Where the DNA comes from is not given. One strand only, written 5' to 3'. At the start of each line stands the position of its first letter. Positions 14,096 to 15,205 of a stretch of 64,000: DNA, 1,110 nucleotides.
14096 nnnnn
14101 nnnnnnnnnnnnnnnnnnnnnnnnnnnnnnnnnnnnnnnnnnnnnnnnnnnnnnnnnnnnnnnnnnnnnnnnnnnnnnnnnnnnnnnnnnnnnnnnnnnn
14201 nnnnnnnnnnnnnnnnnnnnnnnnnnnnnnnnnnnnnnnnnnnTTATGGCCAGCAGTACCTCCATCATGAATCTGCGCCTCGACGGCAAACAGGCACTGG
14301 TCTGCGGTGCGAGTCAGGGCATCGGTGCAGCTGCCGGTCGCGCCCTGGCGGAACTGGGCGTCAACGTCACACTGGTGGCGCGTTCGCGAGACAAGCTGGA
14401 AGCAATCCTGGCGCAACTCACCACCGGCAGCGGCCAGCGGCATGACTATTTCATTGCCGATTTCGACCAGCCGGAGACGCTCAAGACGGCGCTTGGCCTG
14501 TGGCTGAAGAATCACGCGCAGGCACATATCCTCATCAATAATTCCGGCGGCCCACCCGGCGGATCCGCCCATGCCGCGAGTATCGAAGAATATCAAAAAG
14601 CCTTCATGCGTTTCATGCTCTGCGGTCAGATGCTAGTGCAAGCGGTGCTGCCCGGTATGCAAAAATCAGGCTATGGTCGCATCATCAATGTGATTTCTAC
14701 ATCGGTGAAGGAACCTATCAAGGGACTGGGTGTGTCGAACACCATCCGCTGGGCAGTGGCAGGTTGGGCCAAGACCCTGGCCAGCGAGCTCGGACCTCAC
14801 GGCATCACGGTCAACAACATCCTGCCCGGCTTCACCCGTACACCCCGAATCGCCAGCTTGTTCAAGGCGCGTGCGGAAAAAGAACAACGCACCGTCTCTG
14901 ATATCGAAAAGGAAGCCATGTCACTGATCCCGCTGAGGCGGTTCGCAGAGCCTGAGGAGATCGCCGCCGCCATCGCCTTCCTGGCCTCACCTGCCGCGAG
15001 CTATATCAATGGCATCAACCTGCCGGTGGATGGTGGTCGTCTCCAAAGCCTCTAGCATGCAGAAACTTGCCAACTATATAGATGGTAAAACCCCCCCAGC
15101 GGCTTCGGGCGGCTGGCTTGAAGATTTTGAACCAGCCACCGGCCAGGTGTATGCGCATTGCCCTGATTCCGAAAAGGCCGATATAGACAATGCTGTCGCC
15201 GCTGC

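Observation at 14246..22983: Nine-gene kynurenine to 2-aminomuconate operon lacking TDO and the 4-oxalocrotonate lower pathway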

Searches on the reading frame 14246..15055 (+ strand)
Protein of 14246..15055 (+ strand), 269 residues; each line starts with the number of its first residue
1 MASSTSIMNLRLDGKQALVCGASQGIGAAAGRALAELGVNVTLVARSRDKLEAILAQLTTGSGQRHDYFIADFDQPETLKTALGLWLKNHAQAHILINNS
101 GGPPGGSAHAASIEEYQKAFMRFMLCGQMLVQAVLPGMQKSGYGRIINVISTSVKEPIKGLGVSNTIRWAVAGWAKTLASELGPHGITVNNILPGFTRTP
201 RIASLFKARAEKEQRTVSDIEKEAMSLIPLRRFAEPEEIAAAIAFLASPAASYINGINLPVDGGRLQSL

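Call 3: search_protein_families(library=pfam, proteins=[window:14246-15055:+])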
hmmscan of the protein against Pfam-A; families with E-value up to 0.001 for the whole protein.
window:14246-15055:+ (269 aa): 2 families
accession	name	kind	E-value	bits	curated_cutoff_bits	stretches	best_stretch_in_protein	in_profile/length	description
PF13561.12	adh_short_C2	-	1e-39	137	27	1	21-264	1-234/236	Enoyl-(Acyl carrier protein) reductase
PF00106.31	adh_short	-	4.2e-35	121.4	26.6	1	15-207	1-192/195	short chain dehydrogenase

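Call 5: search_protein_families(library=ncbifam, proteins=[window:14246-15055:+], max_evalue=0.01)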
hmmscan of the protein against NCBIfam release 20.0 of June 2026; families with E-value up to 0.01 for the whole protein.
window:14246-15055:+ (269 aa): 218 families (the best 25 are shown)
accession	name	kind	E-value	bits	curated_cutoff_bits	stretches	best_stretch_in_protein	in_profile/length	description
NF006212.0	PRK08339.1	equivalog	1.2e-58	198.8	339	1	8-268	2-261/263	short chain dehydrogenase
NF005559.1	PRK07231.1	subfamily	1.2e-48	165.8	215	1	11-266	1-248/249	glucose 1-dehydrogenase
NF009466.0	PRK12826.1-2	subfamily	1.3e-46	159.1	222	1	15-266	4-245/248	3-oxoacyl-ACP reductase FabG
NF004779.0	PRK06125.1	subfamily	7.7e-46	156.7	261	1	8-265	1-253/259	short-chain dehydrogenase/reductase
NF005095.0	PRK06523.1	subfamily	9.7e-41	140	231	1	8-267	4-259/261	oxidoreductase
NF052558.1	MBtsdlDhBudC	equivalog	2.1e-40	138.9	270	1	13-265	2-241/250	meso-2,3-butanediol dehydrogenase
NF004778.0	PRK06124.1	equivalog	2.6e-40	138.5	303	1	9-266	6-253/256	SDR family oxidoreductase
NF006070.0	PRK08213.1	subfamily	1e-39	136.6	279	1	10-264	8-255/259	gluconate 5-dehydrogenase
NF005446.0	PRK07035.1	equivalog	1.4e-39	135.9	373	1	9-266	6-254/255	SDR family oxidoreductase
NF006693.0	PRK09242.1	equivalog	2.9e-39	134.7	328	1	10-266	6-254/258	SDR family oxidoreductase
TIGR01963.1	PHB_DH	subfamily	1.5e-38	132.5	307.05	1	15-264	2-251/255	3-hydroxybutyrate dehydrogenase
NF009093.0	PRK12429.1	subfamily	1.2e-36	126.3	258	1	12-264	3-255/259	3-hydroxybutyrate dehydrogenase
NF004198.0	PRK05653.1-3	equivalog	1.5e-36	126.1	296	1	11-265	4-246/248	3-oxoacyl-ACP reductase FabG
NF009464.0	PRK12824.1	subfamily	2e-36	125.9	269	1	15-265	3-242/245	3-oxoacyl-ACP reductase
NF009468.0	PRK12826.1-4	equivalog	2.1e-36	125.9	318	1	10-266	3-248/256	SDR family oxidoreductase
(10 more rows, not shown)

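Call 34: search_solved_structures(query=window:14246-15055:+, max_evalue=1e-20)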
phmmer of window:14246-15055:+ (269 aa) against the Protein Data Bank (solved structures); distinct sequences matched with E-value up to 1e-20: 96 (the best 60 are shown).
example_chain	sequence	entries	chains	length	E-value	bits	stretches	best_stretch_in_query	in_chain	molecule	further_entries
5va8_A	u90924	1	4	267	8.4e-53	182.6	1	8-265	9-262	Short-chain dehydrogenase/reductase SDR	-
5vps_A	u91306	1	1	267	5.6e-44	153.7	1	8-265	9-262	Short-chain dehydrogenase/reductase SDR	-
5idx_A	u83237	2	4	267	1.5e-43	152.2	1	8-265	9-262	Short-chain dehydrogenase/reductase SDR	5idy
2z1n_A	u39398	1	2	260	4e-41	144.3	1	8-264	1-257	dehydrogenase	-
1o5i_A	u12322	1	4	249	9.3e-39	136.6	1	8-265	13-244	3-oxoacyl-(acyl carrier protein) reductase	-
6jh7_A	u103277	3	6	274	7.8e-36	127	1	8-266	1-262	Short chain dehydrogenase family protein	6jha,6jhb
4wjz_A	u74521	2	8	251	5e-29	104.7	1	10-265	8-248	3-oxoacyl-[acyl-carrier-protein] reductase FabG | 3-oxoacyl-[acyl-carrier protein] reductase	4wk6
5end_A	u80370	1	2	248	9.9e-29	103.7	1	10-265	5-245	3-oxoacyl-[acyl-carrier-protein] reductase FabG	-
3rro_A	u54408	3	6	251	1.2e-28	103.4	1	10-265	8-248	3-ketoacyl-(acyl-carrier-protein) reductase | 3-oxoacyl-[acyl-carrier protein] reductase | 3-oxoacyl-[acyl-carrier-protein] reductase FabG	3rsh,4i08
3tzc_A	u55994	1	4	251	1.3e-28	103.4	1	10-265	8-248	3-oxoacyl-[acyl-carrier protein] reductase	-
3op4_A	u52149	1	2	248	1.4e-28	103.2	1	10-265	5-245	3-oxoacyl-[acyl-carrier protein] reductase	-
9fe6_A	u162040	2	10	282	2.4e-28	102.5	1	11-266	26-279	SDR family oxidoreductase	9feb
5t2u_A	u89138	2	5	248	7.1e-28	100.9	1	10-265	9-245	Oxidoreductase, short chain dehydrogenase/reductase family protein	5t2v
3tzk_A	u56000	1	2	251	8.2e-28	100.7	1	10-265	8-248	3-oxoacyl-[acyl-carrier protein] reductase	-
3u09_A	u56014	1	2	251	8.6e-28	100.7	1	10-265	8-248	3-oxoacyl-[acyl-carrier-protein] reductase FabG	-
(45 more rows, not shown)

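Call 44: find_homologous_proteins(query=window:14246-15055:+, max_evalue=1e-30)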
Query window:14246-15055:+ (269 aa): 8000 proteins with E <= 1e-30 among 8000 candidates; the best 120 are listed.
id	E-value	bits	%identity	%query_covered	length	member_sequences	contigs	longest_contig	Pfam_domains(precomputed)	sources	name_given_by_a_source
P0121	5.7e-167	571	100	97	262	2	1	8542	PF13561.13,PF00106.32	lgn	-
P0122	8.8e-152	522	-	-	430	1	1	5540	PF13561.13,PF00106.32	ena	-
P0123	1.1e-151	521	89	100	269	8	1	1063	PF13561.13,PF00106.32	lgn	-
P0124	7.6e-150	515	88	100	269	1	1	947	PF13561.13,PF00106.32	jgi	jgi:3-oxoacyl-[acyl-carrier protein] reductase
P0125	1.4e-148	511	89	97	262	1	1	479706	PF13561.13,PF00106.32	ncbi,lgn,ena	-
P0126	1.9e-148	511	89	97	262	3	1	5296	PF13561.13,PF00106.32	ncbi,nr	ncbi:MAG: SDR family oxidoreductase [Gammaproteobacteria bacterium]|nr:SDR family oxidoreductase [Ga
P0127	9.1e-147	505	87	100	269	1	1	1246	PF13561.13,PF00106.32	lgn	-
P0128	4.0e-144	497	85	100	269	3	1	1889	PF13561.13,PF00106.32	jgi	jgi:3-oxoacyl-[acyl-carrier protein] reductase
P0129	4.0e-144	497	85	100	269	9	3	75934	PF13561.13,PF00106.32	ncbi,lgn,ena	-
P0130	4.0e-135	467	80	99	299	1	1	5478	PF13561.13,PF00106.32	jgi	jgi:3-oxoacyl-[acyl-carrier protein] reductase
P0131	4.9e-135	467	80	100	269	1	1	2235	PF13561.13,PF00106.32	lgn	-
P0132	6.1e-133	460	80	97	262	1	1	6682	PF13561.13,PF00106.32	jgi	jgi:3-oxoacyl-[acyl-carrier protein] reductase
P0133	2.5e-132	458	77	100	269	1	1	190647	PF13561.13,PF00106.32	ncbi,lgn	ncbi:MAG: SDR family oxidoreductase [Gammaproteobacteria bacterium]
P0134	1.3e-130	452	79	97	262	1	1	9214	PF08659.17,PF13561.13,PF00106.32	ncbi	-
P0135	4.1e-130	451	75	100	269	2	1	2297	PF13561.13,PF00106.32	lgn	-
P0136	2.2e-128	445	75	100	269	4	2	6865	PF13561.13,PF00106.32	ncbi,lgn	ncbi:MAG: SDR family oxidoreductase [Gammaproteobacteria bacterium]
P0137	6.0e-128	444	79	98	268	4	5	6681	PF13561.13,PF00106.32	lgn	-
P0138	2.7e-127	441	78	98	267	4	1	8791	PF13561.13,PF00106.32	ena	-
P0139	3.9e-125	434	75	98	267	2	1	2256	PF13561.13,PF00106.32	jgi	jgi:3-oxoacyl-[acyl-carrier protein] reductase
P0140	1.6e-124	432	76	99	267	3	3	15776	PF13561.13,PF00106.32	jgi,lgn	jgi:3-oxoacyl-[acyl-carrier protein] reductase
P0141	1.8e-124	432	75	98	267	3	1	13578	PF13561.13,PF00106.32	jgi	jgi:3-oxoacyl-[acyl-carrier protein] reductase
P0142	1.9e-124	432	76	98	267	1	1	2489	PF13561.13,PF00106.32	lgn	-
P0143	4.2e-124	431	75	98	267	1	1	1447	PF08659.17,PF13561.13,PF00106.32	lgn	-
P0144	6.5e-124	430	74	100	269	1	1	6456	PF13561.13,PF00106.32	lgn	-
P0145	9.7e-124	430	76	98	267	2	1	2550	PF13561.13,PF00106.32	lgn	-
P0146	2.0e-123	429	76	98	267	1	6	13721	PF13561.13,PF00106.32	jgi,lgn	jgi:3-oxoacyl-[acyl-carrier protein] reductase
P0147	3.8e-122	425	74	98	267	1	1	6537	PF13561.13,PF00106.32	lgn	-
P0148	1.1e-117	410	71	100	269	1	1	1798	PF13561.13,PF00106.32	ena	-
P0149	1.3e-117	410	72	97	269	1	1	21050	PF13561.13,PF00106.32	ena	-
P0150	3.4e-117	408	73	97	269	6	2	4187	PF13561.13,PF00106.32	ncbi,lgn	-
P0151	4.2e-115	401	69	100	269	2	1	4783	PF13561.13,PF00106.32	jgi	jgi:3-oxoacyl-[acyl-carrier protein] reductase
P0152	1.0e-114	400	68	100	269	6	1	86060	PF13561.13,PF00106.32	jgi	-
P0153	2.2e-114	399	71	97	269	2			PF13561.13,PF00106.32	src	-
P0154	2.2e-114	399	68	100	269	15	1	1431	PF08659.17,PF13561.13,PF00106.32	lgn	-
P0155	5.3e-114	398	73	99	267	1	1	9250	PF13561.13,PF00106.32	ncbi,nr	ncbi:MAG TPA: SDR family oxidoreductase [Gammaproteobacteria bacterium]|nr:SDR family oxidoreductase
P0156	4.6e-113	395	69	100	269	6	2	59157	PF13561.13,PF00106.32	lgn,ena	-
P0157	6.4e-113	394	70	97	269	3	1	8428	PF13561.13,PF00106.32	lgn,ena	-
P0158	7.0e-113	394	67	100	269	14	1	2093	PF13561.13,PF00106.32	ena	-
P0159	3.5e-112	392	68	100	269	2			PF08659.17,PF13561.13,PF00106.32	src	-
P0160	8.3e-112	391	67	100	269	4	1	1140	PF13561.13,PF00106.32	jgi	jgi:3-oxoacyl-[acyl-carrier protein] reductase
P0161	9.7e-112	390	68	100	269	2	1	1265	PF13561.13,PF00106.32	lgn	-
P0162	1.7e-110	386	68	100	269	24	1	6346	PF08659.17,PF13561.13,PF00106.32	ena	-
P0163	5.7e-110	385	67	100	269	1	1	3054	PF13561.13,PF00106.32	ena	-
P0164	4.0e-109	382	65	100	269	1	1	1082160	PF13561.13,PF00106.32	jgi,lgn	jgi:3-oxoacyl-[acyl-carrier protein] reductase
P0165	4.1e-109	382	65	100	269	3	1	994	PF13561.13,PF00106.32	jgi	jgi:3-oxoacyl-[acyl-carrier protein] reductase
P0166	1.3e-108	380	65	100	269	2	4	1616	PF08659.17,PF13561.13,PF00106.32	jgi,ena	-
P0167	2.1e-108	380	65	100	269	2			PF13561.13,PF00106.32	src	-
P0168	4.8e-108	378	67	100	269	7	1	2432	PF08659.17,PF13561.13,PF00106.32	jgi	jgi:3-oxoacyl-[acyl-carrier protein] reductase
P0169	8.8e-108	378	67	100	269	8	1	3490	PF08659.17,PF13561.13,PF00106.32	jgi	jgi:3-oxoacyl-[acyl-carrier protein] reductase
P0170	1.4e-107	377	66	100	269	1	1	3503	PF13561.13,PF00106.32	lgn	-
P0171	3.0e-107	376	65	100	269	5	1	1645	PF13561.13,PF00106.32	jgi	jgi:3-oxoacyl-[acyl-carrier protein] reductase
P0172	3.6e-107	376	67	100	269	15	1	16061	PF13561.13,PF00106.32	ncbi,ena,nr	ncbi:MAG TPA: SDR family oxidoreductase [Gammaproteobacteria bacterium]|nr:SDR family oxidoreductase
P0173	4.8e-107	375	65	100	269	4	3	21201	PF13561.13,PF00106.32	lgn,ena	-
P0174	2.0e-106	373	65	100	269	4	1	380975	PF13561.13,PF00106.32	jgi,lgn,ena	-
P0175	2.8e-105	369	65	100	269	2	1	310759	PF13561.13,PF00106.32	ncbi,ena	-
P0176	4.0e-105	369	64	100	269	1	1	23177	PF13561.13,PF00106.32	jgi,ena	-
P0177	5.2e-105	368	65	97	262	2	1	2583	PF13561.13,PF00106.32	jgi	jgi:3-oxoacyl-[acyl-carrier protein] reductase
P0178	6.8e-105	368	64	100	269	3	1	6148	PF13561.13,PF00106.32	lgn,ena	-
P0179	5.0e-104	365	66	97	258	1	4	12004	PF13561.13,PF00106.32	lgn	-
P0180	4.7e-101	355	65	97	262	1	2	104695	PF13561.13,PF00106.32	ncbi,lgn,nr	ncbi:MAG TPA: SDR family oxidoreductase [Gammaproteobacteria bacterium]|nr:SDR family oxidoreductase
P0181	1.9e-100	353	63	97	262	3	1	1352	PF13561.13,PF00106.32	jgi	-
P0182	2.9e-100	353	76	78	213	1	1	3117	PF13561.13,PF00106.32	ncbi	ncbi:MAG: SDR family NAD(P)-dependent oxidoreductase, partial [Gammaproteobacteria bacterium]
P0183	2.9e-99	350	63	97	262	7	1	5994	PF13561.13,PF00106.32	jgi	jgi:3-oxoacyl-[acyl-carrier protein] reductase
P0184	3.6e-98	346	65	97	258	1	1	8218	PF13561.13,PF13460.13,PF00106.32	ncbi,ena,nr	ncbi:MAG: SDR family oxidoreductase [Gammaproteobacteria bacterium]|nr:SDR family oxidoreductase [Ga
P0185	6.6e-98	345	61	97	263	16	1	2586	PF13561.13,PF00106.32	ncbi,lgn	-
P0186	2.4e-97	343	62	97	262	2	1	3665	PF13561.13,PF00106.32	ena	-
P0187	1.2e-96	341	58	97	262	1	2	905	PF13561.13,PF00106.32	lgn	-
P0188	1.2e-96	341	61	97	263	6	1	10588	PF13561.13,PF00106.32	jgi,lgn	jgi:3-oxoacyl-[acyl-carrier protein] reductase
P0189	1.9e-96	340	61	97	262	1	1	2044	PF13561.13,PF00106.32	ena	-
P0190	4.0e-96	339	62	96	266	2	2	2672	PF08659.17,PF13561.13,PF00106.32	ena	-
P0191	4.8e-96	339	62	96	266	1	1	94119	PF08659.17,PF13561.13,PF00106.32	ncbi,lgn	-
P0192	1.0e-95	338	62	97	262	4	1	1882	PF08659.17,PF13561.13,PF00106.32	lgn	-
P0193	1.0e-95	338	60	97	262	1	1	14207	PF08659.17,PF13561.13,PF00106.32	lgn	-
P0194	2.8e-95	337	59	97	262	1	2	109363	PF13561.13,PF00106.32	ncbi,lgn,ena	-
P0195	3.2e-95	336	60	97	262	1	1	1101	PF13561.13,PF00106.32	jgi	jgi:3-oxoacyl-[acyl-carrier protein] reductase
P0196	3.2e-95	336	62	97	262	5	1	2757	PF13561.13,PF00106.32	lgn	-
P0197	3.5e-95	336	60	96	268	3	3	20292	PF08659.17,PF13561.13,PF00106.32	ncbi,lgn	-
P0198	3.6e-95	336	60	97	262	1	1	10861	PF13561.13,PF13460.13,PF00106.32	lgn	-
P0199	4.8e-95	336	61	97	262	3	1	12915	PF13561.13,PF00106.32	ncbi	-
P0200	5.0e-95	336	59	97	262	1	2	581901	PF13561.13,PF00106.32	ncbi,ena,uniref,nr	ncbi:SDR family oxidoreductase [Natronospira bacteriovora]|uniref:SDR family oxidoreductase n=1 Tax=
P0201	7.9e-95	335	60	97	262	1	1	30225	PF13561.13,PF00106.32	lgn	-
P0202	1.6e-94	334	63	97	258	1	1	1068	PF13561.13,PF00106.32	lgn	-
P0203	2.2e-94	334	60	97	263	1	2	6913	PF13561.13,PF13460.13,PF00106.32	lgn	-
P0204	2.3e-94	334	59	98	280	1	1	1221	PF13561.13,PF00106.32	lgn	-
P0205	2.5e-94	333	61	97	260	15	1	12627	PF08659.17,PF13561.13,PF13460.13,PF00106.32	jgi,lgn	jgi:3-oxoacyl-[acyl-carrier protein] reductase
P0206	3.2e-94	333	58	97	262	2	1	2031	PF13561.13,PF00106.32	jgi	-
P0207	3.5e-94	333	60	97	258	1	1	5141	PF13561.13,PF13460.13,PF00106.32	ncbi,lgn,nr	ncbi:MAG TPA: SDR family oxidoreductase [Gammaproteobacteria bacterium]|nr:SDR family oxidoreductase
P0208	4.5e-94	333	60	97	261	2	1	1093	PF13561.13,PF13460.13,PF00106.32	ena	-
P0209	4.7e-94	333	59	97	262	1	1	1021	PF13561.13,PF00106.32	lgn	-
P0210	5.1e-94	332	60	98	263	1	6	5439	PF13561.13,PF00106.32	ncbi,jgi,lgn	ncbi:MAG: SDR family oxidoreductase [Gammaproteobacteria bacterium]|jgi:3-oxoacyl-[acyl-carrier prot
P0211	5.8e-94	332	58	97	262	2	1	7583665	PF13561.13,PF00106.32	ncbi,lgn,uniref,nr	ncbi:SDR family oxidoreductase [Aureispira anguillae]|uniref:SDR family oxidoreductase n=1 Tax=Aurei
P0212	7.1e-94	332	60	97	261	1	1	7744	PF13561.13,PF13460.13,PF00106.32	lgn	-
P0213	7.2e-94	332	80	72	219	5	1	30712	PF13561.13,PF00106.32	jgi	-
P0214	9.2e-94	332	60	97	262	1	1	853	PF08659.17,PF13561.13,PF13460.13,PF00106.32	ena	-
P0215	9.4e-94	332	60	98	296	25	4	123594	PF13561.13,PF13460.13,PF00106.32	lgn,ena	-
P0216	9.7e-94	332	58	97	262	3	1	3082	PF13561.13,PF00106.32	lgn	-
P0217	1.1e-93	331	63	97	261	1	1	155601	PF13561.13,PF00106.32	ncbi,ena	-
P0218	1.3e-93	331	60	97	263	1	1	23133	PF13561.13,PF00106.32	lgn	-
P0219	1.4e-93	331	59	98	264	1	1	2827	PF13561.13,PF00106.32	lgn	-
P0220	1.5e-93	331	57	97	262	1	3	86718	PF13561.13,PF00106.32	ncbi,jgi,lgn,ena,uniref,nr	ncbi:SDR family oxidoreductase [Gammaproteobacteria bacterium AB-CW1]|uniref:SDR family oxidoreducta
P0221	1.6e-93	331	57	97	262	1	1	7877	PF08659.17,PF13561.13,PF13460.13,PF00106.32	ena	-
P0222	1.7e-93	331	58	97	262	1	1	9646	PF13561.13,PF13460.13,PF00106.32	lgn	-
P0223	1.8e-93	331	62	97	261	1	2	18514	PF13561.13,PF00106.32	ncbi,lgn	ncbi:MAG: SDR family oxidoreductase [Gammaproteobacteria bacterium]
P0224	2.1e-93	330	60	97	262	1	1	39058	PF13561.13,PF00106.32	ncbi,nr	ncbi:MAG: SDR family oxidoreductase [Mariniblastus sp.]|nr:SDR family oxidoreductase [Mariniblastus 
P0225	2.2e-93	330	60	97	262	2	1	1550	PF13561.13,PF00106.32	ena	-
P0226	2.3e-93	330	60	97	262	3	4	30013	PF13561.13,PF00106.32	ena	-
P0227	2.5e-93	330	60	98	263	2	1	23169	PF13561.13,PF00106.32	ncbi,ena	-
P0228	2.5e-93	330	59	96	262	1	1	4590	PF08659.17,PF13561.13,PF13460.13,PF08643.17,PF00106.32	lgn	-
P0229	2.7e-93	330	58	97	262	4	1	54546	PF13561.13,PF00106.32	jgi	-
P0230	3.0e-93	330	58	97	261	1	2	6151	PF13561.13,PF00106.32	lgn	-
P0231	3.2e-93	330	60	97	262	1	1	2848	PF13561.13,PF13460.13,PF00106.32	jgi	jgi:3-oxoacyl-[acyl-carrier protein] reductase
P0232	3.4e-93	330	60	97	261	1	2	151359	PF13561.13,PF00106.32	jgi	jgi:3-oxoacyl-[acyl-carrier protein] reductase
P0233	3.5e-93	330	58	97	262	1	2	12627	PF13561.13,PF00106.32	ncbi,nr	ncbi:MAG: SDR family oxidoreductase [Calditrichaeota bacterium]|nr:MAG: SDR family oxidoreductase [C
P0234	3.7e-93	330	61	97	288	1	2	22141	PF13561.13,PF13460.13,PF00106.32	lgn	-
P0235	3.9e-93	330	58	95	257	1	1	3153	PF13561.13,PF00106.32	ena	-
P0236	3.9e-93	330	60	97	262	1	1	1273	PF13561.13,PF00106.32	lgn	-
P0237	4.0e-93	329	59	97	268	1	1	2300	PF13561.13,PF13460.13,PF00106.32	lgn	-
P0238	4.3e-93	329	60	97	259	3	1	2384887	PF08659.17,PF13561.13,PF13460.13,PF00106.32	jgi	jgi:3-oxoacyl-[acyl-carrier protein] reductase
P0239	4.6e-93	329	59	97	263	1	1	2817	PF13561.13,PF00106.32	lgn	-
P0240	5.0e-93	329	59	97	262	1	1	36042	PF13561.13,PF00106.32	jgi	jgi:3-oxoacyl-[acyl-carrier protein] reductase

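Call 45: find_encoding_contigs(protein=P0200, flank=8000, max_places=1)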
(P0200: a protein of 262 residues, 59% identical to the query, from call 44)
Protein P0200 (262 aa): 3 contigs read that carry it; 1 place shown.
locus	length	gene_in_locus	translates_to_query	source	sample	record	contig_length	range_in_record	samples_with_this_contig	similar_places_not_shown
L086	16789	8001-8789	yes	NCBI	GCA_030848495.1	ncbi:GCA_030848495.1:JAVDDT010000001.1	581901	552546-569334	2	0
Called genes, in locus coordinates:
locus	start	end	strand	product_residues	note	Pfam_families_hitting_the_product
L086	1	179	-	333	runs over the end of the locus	PF01636:APH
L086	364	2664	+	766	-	PF19838:LptD_2 (weak), PF04453:LptD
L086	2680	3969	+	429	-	PF13623:SurA_N_2, PF13624:SurA_N_3, PF09312:SurA_N, PF13145:Rotamase_2 (weak), PF13616:Rotamase_3, PF00639:Rotamase, PF13616:Rotamase_3, PF00639:Rotamase, +1 more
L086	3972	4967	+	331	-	PF04166:PdxA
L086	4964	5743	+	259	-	PF00398:RrnaAD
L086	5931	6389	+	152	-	PF00582:Usp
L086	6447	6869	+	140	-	PF04379:DUF525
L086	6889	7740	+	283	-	PF00149:Metallophos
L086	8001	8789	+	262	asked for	PF00106:adh_short, PF13561:adh_short_C2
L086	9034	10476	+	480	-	PF00171:Aldedh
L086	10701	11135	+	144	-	PF01042:Ribonuc_L-PSP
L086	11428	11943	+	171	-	PF06052:3-HAO, PF07883:Cupin_2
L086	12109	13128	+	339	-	PF04909:Amidohydro_2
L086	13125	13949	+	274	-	PF04199:Cyclase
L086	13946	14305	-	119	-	-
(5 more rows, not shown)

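Call 46: find_encoding_contigs(protein=P0211, flank=8000, max_places=1)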
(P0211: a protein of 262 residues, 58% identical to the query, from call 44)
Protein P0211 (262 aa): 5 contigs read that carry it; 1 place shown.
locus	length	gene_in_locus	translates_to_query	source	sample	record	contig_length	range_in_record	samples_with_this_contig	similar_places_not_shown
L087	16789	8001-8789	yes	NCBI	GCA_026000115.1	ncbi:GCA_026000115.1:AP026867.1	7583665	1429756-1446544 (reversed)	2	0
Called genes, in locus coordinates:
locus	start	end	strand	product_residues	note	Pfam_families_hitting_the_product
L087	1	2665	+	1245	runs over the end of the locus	PF07504:FTP (weak), PF02128:Peptidase_M36, PF02225:PA, PF00801:PKD, PF18911:PKD_4, PF00801:PKD, PF18911:PKD_4, PF18962:Por_Secre_tail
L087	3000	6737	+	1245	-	PF07504:FTP (weak), PF02128:Peptidase_M36, PF02225:PA, PF18911:PKD_4, PF00801:PKD, PF18911:PKD_4, PF18962:Por_Secre_tail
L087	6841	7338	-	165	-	-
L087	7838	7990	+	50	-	-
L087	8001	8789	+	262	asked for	PF00106:adh_short, PF13561:adh_short_C2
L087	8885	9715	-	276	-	PF00582:Usp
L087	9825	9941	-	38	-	-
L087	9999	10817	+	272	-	PF00582:Usp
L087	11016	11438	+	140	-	-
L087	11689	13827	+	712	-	PF18962:Por_Secre_tail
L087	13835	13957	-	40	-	-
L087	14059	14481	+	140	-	-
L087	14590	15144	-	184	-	PF00440:TetR_N, PF21993:TetR_C_13_2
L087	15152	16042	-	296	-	PF13483:Lactamase_B_3 (weak), PF12706:Lactamase_B_2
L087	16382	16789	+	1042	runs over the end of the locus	PF00270:DEAD (faint), PF18741:MTES_1575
